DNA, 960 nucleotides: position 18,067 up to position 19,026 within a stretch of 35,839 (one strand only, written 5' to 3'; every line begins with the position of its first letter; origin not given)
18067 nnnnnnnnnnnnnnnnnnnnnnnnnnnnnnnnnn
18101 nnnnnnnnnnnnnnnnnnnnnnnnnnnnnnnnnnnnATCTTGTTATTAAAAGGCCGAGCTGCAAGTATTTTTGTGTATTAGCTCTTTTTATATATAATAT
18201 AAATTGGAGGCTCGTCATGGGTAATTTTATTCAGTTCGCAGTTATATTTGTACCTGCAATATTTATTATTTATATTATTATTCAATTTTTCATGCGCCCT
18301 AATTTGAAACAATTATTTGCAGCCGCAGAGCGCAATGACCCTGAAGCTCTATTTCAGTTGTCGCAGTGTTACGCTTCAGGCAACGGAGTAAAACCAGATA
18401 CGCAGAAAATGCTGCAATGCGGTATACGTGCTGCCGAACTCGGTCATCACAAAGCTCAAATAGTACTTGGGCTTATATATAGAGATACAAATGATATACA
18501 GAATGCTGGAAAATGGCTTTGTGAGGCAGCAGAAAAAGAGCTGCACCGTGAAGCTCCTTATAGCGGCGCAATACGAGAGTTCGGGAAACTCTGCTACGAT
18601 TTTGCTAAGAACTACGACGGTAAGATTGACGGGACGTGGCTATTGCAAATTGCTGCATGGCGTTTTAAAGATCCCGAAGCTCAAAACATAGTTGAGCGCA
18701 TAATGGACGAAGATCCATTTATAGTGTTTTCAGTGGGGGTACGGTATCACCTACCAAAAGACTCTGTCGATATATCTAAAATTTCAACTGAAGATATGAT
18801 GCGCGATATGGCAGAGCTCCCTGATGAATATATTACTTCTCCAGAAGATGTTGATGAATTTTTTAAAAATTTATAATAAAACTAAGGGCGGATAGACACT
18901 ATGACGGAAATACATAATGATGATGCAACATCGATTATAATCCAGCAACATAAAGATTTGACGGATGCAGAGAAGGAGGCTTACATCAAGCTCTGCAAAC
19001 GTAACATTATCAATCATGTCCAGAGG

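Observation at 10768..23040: Every in-frame TGA falls where a glycine is expected, and conserved Gly positions also read Val: a G-to-T transversion signature or a trace of TGA=Gly coding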

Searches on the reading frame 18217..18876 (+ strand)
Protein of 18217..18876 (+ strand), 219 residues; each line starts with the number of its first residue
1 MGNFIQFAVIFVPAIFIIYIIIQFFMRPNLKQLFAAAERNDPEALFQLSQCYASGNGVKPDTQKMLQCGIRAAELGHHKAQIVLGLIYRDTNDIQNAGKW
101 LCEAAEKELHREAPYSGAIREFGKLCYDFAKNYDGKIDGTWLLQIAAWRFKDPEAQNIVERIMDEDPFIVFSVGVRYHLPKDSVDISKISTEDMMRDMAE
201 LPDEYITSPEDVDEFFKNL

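Call 12: find_encoding_contigs(protein=window:18217-18876:+, flank=10000, max_places=10)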
Protein window:18217-18876:+ (219 aa): 12 contigs read that carry it; 8 places shown.
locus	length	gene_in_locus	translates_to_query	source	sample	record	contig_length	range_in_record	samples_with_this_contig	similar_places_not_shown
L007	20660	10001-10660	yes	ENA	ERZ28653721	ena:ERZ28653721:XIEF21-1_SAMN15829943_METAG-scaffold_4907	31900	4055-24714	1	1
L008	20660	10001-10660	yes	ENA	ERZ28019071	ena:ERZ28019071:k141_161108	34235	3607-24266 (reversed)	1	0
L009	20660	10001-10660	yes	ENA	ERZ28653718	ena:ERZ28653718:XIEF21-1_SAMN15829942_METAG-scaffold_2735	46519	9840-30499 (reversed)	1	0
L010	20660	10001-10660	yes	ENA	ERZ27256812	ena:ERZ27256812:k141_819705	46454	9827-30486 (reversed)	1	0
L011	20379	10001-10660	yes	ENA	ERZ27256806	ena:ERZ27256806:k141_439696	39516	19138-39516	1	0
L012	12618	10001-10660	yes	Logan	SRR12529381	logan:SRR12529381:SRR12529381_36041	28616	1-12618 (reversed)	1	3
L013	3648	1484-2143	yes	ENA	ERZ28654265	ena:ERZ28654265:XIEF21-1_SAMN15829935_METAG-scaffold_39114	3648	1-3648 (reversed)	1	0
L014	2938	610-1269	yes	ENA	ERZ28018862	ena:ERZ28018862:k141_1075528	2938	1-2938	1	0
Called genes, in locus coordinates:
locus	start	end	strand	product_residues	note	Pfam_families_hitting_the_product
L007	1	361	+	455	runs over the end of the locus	PF01637:ATPase_2, PF13173:AAA_14, PF13401:AAA_22, PF03008:DUF234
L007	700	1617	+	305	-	PF08401:ArdcN, PF18818:MPTase-PolyVal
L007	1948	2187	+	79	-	-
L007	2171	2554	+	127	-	PF01139:RtcB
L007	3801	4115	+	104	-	PF12684:DUF3799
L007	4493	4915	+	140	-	-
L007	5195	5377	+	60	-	PF14207:DpnD-PcfM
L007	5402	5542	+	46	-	-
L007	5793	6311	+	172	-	-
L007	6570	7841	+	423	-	PF28553:WH_1, PF28554:DUF8437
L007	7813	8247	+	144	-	PF28554:DUF8437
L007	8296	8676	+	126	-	PF28555:Helicase_dom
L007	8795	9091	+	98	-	-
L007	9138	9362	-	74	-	-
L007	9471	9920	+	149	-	-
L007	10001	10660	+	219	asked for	PF08238:Sel1 (faint)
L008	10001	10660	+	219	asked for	PF08238:Sel1 (faint)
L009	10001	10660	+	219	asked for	PF08238:Sel1 (faint)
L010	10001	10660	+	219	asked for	PF08238:Sel1 (faint)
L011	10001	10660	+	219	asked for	PF08238:Sel1 (faint)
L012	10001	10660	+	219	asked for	PF08238:Sel1 (faint)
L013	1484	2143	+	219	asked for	PF08238:Sel1 (faint)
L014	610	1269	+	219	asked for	PF08238:Sel1 (faint)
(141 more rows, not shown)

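Call 57: search_protein_families(library=padloc, proteins=[window:18217-18876:+], max_evalue=0.00001)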
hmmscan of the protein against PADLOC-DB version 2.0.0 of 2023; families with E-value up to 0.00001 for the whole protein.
window:18217-18876:+ (219 aa): 0 families
